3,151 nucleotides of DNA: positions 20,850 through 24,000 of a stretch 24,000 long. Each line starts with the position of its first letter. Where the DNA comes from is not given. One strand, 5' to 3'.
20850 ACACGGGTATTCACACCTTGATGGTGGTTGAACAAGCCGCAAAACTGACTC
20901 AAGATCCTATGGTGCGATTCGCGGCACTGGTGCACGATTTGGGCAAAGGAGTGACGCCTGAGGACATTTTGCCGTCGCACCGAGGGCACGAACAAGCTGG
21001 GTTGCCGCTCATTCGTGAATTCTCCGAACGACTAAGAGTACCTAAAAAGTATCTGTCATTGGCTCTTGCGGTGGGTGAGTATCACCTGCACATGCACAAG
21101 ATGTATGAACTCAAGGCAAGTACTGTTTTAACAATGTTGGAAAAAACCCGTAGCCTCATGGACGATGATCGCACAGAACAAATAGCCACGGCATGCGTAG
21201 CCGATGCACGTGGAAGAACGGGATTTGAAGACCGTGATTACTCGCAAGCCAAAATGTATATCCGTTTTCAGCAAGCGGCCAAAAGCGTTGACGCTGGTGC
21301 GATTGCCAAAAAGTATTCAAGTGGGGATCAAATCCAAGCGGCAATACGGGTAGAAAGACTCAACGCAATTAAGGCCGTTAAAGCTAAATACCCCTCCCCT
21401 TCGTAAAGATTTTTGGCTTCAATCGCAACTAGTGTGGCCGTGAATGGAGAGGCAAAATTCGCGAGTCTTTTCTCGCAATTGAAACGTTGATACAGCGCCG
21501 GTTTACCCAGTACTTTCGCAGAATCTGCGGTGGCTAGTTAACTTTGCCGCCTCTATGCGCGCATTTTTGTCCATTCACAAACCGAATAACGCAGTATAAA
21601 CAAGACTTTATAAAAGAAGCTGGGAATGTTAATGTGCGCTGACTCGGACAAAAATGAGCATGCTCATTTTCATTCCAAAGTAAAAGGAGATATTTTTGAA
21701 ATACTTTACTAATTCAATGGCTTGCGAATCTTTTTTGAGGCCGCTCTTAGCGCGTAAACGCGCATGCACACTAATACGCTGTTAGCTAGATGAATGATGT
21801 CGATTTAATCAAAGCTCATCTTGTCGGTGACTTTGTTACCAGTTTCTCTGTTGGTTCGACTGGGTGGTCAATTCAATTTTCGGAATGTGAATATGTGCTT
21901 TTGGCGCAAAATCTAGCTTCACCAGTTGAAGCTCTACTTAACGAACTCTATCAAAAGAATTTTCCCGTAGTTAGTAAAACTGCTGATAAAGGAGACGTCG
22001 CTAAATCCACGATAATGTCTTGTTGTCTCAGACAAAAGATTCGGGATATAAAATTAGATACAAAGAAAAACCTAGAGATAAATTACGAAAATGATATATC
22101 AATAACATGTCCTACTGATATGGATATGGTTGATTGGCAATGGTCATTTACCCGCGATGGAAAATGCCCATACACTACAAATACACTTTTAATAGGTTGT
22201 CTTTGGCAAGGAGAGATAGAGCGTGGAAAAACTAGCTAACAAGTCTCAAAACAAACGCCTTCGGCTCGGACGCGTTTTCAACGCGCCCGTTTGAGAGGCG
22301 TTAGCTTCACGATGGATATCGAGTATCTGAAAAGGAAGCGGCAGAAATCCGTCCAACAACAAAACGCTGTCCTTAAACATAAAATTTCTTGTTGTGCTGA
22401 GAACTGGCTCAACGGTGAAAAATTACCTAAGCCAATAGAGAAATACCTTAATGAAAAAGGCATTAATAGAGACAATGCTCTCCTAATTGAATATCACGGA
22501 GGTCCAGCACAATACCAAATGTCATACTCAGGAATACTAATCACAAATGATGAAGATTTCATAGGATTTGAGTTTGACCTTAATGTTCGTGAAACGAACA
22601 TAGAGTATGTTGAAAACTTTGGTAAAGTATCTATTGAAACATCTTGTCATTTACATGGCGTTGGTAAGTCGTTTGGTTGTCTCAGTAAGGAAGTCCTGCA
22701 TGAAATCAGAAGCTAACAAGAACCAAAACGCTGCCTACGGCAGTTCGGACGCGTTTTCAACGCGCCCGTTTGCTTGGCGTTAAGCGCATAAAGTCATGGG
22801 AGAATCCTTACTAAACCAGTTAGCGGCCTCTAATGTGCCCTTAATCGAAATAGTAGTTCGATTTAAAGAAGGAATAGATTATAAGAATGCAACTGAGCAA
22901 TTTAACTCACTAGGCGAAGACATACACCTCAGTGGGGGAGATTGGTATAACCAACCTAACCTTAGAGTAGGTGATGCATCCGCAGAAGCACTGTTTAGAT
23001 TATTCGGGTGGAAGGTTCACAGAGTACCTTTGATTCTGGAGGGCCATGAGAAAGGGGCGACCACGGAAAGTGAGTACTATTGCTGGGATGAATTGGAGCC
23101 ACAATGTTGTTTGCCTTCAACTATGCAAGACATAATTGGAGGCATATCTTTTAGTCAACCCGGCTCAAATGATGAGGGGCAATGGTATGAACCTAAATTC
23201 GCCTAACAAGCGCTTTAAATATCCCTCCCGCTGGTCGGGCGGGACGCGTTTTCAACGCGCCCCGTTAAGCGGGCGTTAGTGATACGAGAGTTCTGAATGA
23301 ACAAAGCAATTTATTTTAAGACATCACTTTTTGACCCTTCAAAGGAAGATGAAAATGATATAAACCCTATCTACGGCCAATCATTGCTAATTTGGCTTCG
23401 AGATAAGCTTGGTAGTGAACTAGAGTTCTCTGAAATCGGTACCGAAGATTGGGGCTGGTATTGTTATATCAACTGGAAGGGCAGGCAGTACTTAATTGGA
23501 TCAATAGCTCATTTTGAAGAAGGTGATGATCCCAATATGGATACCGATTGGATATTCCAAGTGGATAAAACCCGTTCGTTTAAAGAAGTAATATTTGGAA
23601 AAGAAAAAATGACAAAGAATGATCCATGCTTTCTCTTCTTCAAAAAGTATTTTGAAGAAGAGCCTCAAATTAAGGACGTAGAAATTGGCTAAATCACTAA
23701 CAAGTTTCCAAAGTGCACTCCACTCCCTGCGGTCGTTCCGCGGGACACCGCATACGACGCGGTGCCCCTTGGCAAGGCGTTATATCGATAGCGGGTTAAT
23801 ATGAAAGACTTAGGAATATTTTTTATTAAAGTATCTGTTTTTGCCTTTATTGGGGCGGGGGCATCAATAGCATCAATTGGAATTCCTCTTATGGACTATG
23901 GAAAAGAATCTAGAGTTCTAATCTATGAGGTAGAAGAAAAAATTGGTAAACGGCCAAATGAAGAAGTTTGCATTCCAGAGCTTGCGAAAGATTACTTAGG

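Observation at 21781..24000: Integron cassette array with no integrase on its attI-proximal side (CALIN) directly downstream of cca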

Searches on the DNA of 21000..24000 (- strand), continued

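Call 103: search_with_rna_model(model_id=R2, source=window, filters=off, max_evalue=1)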
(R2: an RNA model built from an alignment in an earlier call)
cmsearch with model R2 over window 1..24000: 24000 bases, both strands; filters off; matches with E-value up to 1: 5.
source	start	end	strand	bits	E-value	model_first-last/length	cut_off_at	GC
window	22234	22306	-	62.2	4.6e-15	1-80/80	no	0.53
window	22711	22785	-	55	4.7e-13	1-80/80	no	0.55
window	23695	23785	-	49.3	1.8e-11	1-80/80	no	0.58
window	23201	23281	-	43.5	7.2e-10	1-80/80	no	0.6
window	12544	12573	+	11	0.7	1-80/80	no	0.43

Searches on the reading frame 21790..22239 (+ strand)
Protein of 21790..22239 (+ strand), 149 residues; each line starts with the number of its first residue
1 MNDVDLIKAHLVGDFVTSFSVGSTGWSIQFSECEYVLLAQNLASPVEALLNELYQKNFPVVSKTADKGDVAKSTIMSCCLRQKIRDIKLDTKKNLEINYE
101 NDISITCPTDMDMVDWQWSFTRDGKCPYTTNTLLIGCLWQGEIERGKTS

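Call 10: find_encoding_contigs(protein=window:21790-22239:+, flank=10000, max_places=6)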
Protein window:21790-22239:+ (149 aa): 4 contigs read that carry it; 4 places shown.
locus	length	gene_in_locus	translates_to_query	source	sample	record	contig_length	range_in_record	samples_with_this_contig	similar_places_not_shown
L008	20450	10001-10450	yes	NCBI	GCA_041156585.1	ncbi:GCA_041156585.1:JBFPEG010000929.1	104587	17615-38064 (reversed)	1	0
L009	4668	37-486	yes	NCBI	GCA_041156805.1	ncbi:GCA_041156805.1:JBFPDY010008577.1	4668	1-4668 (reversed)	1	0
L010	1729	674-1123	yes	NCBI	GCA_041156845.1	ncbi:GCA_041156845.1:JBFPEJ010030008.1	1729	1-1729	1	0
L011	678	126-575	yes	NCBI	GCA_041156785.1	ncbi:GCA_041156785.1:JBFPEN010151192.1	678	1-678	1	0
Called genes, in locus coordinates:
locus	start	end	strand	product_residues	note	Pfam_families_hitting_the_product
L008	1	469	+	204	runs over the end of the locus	PF26971:TM-like_Thioredoxin-like_C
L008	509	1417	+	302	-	PF01040:UbiA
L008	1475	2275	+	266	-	-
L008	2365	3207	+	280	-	PF20434:BD-FAE, PF12146:Hydrolase_4 (weak), PF12697:Abhydrolase_6, PF00326:Peptidase_S9 (weak)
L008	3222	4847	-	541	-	PF14827:dCache_3 (faint), PF00672:HAMP, PF00211:Guanylate_cyc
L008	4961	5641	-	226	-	-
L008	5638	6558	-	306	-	-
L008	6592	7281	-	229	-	-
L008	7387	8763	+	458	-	PF00206:Lyase_1, PF08328:ASL_C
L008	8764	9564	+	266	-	PF01479:S4, PF00849:PseudoU_synth_2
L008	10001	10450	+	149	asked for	-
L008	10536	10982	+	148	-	-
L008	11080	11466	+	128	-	PF16804:DUF5071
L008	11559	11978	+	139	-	-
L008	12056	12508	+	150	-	-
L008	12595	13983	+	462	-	PF18862:ApeA_NTD1, PF18739:HEPN_Apea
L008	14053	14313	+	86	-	-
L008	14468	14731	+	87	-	-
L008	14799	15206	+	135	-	PF04134:DCC1-like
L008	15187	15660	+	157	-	-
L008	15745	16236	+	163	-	-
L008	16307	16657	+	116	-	-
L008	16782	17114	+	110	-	-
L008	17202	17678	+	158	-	PF11695:DUF3291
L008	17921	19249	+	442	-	PF00202:Aminotran_3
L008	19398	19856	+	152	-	PF07876:Dabb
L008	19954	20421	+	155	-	PF00583:Acetyltransf_1, PF13673:Acetyltransf_10 (weak), PF13508:Acetyltransf_7 (weak)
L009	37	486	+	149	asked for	-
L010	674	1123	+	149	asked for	-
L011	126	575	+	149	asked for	-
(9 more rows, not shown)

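Call 59: search_protein_families(library=pfam, proteins=[window:21790-22239:+], max_evalue=1)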
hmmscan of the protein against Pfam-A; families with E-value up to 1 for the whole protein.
window:21790-22239:+ (149 aa): 1 family
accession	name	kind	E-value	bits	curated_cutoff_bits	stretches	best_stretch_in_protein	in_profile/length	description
PF19686.4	DUF6188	-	0.2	12.4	27.1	1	64-119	46-102/121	Family of unknown function (DUF6188)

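Call 77: find_homologous_proteins(query=window:21790-22239:+, max_evalue=0.001)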
Query window:21790-22239:+ (149 aa): 2 proteins with E <= 0.001 among 11 candidates.
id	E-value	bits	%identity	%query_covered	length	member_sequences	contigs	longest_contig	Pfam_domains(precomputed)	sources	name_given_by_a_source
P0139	8.2e-97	339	100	100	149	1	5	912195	-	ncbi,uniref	ncbi:hypothetical protein NBRC116583_07900 [Arenicella sp. 4NH20-0111]|uniref:hypothetical protein n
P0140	1.4e-60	221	65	97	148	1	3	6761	-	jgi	-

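Call 86: list_cluster_members(proteins=[L008:7387-8763:+, L008:8764-9564:+, L008:509-1417:+, L008:2365-3207:+, L008:17921-19249:+, L008:17202-17678:+, L008:10536-10982:+, L008:12595-13983:+, L112:1171-4236:+, L112:4260-5243:-])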
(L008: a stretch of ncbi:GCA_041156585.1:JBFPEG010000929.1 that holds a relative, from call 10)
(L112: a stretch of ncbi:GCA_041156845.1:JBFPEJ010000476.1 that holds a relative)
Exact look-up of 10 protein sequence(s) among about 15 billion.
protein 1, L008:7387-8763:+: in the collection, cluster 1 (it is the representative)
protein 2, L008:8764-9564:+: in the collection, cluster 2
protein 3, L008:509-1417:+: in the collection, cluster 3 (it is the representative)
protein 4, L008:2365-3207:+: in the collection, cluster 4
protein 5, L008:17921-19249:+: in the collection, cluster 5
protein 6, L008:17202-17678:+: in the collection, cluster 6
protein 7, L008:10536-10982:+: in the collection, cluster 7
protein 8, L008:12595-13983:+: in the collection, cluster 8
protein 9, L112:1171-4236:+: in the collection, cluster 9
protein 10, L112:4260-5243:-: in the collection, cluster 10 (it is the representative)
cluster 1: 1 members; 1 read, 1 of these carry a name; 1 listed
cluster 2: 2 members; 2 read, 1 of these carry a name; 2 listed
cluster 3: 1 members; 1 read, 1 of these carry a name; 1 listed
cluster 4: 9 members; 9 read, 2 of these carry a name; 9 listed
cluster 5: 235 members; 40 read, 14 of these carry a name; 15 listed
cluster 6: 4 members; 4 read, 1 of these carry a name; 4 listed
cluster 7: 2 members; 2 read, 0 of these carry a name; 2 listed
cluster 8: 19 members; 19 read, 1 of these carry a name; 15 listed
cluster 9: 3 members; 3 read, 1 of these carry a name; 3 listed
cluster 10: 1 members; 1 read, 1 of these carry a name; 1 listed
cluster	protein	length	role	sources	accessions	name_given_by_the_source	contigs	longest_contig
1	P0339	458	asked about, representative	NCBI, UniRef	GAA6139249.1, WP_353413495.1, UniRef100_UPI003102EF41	adenylosuccinate lyase [Arenicella sp. 4NH20-0111] | adenylosuccinate lyase n=1 Tax=Arenicella sp. 4NH20-0111 TaxID=3127648 RepID=UPI003102EF41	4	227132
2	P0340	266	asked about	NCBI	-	-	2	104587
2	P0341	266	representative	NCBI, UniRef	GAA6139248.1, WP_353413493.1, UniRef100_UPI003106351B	rRNA pseudouridine synthase [Arenicella sp. 4NH20-0111] | pseudouridine synthase n=1 Tax=Arenicella sp. 4NH20-0111 TaxID=3127648 RepID=UPI003106351B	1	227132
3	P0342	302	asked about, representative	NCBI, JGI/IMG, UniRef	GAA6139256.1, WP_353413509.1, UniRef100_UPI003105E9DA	heme o synthase [Arenicella sp. 4NH20-0111] | heme o synthase n=1 Tax=Arenicella sp. 4NH20-0111 TaxID=3127648 RepID=UPI003105E9DA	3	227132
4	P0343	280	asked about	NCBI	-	-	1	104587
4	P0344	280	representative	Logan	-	-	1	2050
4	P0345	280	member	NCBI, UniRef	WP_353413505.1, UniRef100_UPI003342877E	alpha/beta fold hydrolase [Arenicella sp. 4NH20-0111] | alpha/beta hydrolase family protein n=1 Tax=Arenicella sp. 4NH20-0111 TaxID=3127648 ...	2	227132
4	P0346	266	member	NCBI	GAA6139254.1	hypothetical protein NBRC116583_30010 [Arenicella sp. 4NH20-0111]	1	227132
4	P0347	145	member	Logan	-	-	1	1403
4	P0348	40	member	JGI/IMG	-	-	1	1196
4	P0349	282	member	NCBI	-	-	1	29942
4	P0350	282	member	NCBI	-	-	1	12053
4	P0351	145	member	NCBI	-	-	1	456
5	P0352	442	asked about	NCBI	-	-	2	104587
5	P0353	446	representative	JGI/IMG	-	-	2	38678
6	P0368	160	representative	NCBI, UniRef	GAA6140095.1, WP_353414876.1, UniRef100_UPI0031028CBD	DUF3291 domain-containing protein [Arenicella sp. 4NH20-0111] | DUF3291 domain-containing protein n=1 Tax=Arenicella sp. 4NH20-0111 TaxID=3127648 ...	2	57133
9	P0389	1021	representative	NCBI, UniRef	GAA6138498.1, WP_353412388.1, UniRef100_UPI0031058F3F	error-prone DNA polymerase [Arenicella sp. 4NH20-0111] | error-prone DNA polymerase n=1 Tax=Arenicella sp. 4NH20-0111 TaxID=3127648 ...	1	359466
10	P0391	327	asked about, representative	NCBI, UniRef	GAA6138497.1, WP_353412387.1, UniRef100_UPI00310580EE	HTH-type transcriptional regulator CysB [Arenicella sp. 4NH20-0111] | HTH-type transcriptional regulator CysB n=1 Tax=Arenicella sp. 4NH20-0111 TaxID=3127648 ...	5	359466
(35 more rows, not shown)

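Call 91: search_protein_families(library=padloc, proteins=[window:21790-22239:+], max_evalue=0.1)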
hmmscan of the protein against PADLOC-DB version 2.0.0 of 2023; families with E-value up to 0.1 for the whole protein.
window:21790-22239:+ (149 aa): 0 families

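Call 92: search_protein_families(library=ncbifam, proteins=[window:21790-22239:+], max_evalue=0.1)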
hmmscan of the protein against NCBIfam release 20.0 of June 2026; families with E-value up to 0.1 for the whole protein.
window:21790-22239:+ (149 aa): 0 families

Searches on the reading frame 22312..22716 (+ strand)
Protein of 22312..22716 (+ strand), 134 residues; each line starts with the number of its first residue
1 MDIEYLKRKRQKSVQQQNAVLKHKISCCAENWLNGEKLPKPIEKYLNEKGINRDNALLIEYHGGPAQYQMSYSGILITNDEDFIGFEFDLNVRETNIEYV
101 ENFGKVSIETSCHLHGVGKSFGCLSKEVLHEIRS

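Call 59: search_protein_families(library=pfam, proteins=[window:22312-22716:+], max_evalue=1)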
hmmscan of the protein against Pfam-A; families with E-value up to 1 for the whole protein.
window:22312-22716:+ (134 aa): 0 families

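Call 84: list_cluster_members(proteins=[window:22312-22716:+, window:22796-23206:+, window:23297-23692:+, window:19500-20159:+, window:11843-14116:+, window:8977-9408:-, window:412-1431:-, window:16292-17866:-])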
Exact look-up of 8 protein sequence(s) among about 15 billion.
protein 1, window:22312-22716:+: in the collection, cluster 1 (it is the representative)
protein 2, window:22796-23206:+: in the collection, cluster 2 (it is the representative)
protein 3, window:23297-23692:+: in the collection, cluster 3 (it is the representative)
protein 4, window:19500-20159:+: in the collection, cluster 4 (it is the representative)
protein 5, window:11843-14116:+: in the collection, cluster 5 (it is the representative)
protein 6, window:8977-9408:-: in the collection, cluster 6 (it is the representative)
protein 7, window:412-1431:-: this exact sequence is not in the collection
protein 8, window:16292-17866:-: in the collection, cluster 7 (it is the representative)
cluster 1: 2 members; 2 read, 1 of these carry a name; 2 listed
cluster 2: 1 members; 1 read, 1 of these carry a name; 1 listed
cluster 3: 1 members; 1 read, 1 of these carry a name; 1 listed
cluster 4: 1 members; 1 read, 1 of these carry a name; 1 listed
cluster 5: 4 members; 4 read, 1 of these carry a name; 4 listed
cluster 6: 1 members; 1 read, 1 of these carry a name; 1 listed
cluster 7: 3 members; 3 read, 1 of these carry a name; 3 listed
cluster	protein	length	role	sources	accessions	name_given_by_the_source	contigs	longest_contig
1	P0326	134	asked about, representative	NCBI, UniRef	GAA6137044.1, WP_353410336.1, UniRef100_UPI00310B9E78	hypothetical protein NBRC116583_07910 [Arenicella sp. 4NH20-0111] | hypothetical protein n=1 Tax=Arenicella sp. 4NH20-0111 TaxID=3127648 RepID=UPI00310B9E78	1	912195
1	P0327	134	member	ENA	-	-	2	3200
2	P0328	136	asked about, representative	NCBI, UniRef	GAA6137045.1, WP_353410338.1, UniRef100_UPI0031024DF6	hypothetical protein NBRC116583_07920 [Arenicella sp. 4NH20-0111] | hypothetical protein n=1 Tax=Arenicella sp. 4NH20-0111 TaxID=3127648 RepID=UPI0031024DF6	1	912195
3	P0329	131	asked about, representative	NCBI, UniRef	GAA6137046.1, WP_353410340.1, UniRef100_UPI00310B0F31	hypothetical protein NBRC116583_07930 [Arenicella sp. 4NH20-0111] | hypothetical protein n=1 Tax=Arenicella sp. 4NH20-0111 TaxID=3127648 RepID=UPI00310B0F31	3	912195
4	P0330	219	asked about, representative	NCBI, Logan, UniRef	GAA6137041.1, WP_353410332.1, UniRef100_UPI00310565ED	orotate phosphoribosyltransferase [Arenicella sp. 4NH20-0111] | orotate phosphoribosyltransferase n=1 Tax=Arenicella sp. 4NH20-0111 TaxID=3127648 ...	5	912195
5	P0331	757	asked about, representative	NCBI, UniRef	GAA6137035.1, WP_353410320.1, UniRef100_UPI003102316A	primosomal protein N' [Arenicella sp. 4NH20-0111] | primosomal protein N' n=1 Tax=Arenicella sp. 4NH20-0111 TaxID=3127648 RepID=UPI003102316A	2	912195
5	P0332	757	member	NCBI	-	-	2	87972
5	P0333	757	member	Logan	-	-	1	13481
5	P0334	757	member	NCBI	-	-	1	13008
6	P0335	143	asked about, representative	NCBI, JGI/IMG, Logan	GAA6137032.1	large conductance mechanosensitive channel protein MscL [Arenicella sp. 4NH20-0111]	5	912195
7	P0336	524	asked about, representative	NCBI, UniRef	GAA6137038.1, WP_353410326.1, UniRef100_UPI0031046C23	MFS transporter [Arenicella sp. 4NH20-0111] | AmpG family muropeptide MFS transporter n=1 Tax=Arenicella sp. 4NH20-0111 TaxID=3127648 ...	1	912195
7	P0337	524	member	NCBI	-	-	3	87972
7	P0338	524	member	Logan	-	-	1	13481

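Call 91: search_protein_families(library=padloc, proteins=[window:22312-22716:+], max_evalue=0.1)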
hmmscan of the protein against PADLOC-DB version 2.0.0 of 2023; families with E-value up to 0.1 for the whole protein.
window:22312-22716:+ (134 aa): 0 families

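Call 92: search_protein_families(library=ncbifam, proteins=[window:22312-22716:+], max_evalue=0.1)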
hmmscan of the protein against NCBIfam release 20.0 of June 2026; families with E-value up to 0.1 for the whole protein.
window:22312-22716:+ (134 aa): 0 families

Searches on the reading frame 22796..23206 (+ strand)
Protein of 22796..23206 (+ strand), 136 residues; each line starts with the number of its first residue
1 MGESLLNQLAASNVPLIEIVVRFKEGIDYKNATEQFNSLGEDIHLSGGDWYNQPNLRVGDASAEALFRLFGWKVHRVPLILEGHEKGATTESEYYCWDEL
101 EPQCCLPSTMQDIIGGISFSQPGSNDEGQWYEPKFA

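Call 18: find_encoding_contigs(protein=window:22796-23206:+, flank=10000, max_places=6)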
Protein window:22796-23206:+ (136 aa): no gene with exactly this product is on record in the collection.

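Call 59: search_protein_families(library=pfam, proteins=[window:22796-23206:+], max_evalue=1)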
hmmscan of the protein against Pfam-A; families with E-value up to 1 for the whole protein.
window:22796-23206:+ (136 aa): 0 families

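Call 91: search_protein_families(library=padloc, proteins=[window:22796-23206:+], max_evalue=0.1)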
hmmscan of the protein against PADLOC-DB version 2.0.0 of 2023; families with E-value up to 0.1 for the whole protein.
window:22796-23206:+ (136 aa): 0 families

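Call 92: search_protein_families(library=ncbifam, proteins=[window:22796-23206:+], max_evalue=0.1)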
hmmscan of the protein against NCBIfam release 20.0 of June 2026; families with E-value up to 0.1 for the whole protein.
window:22796-23206:+ (136 aa): 0 families
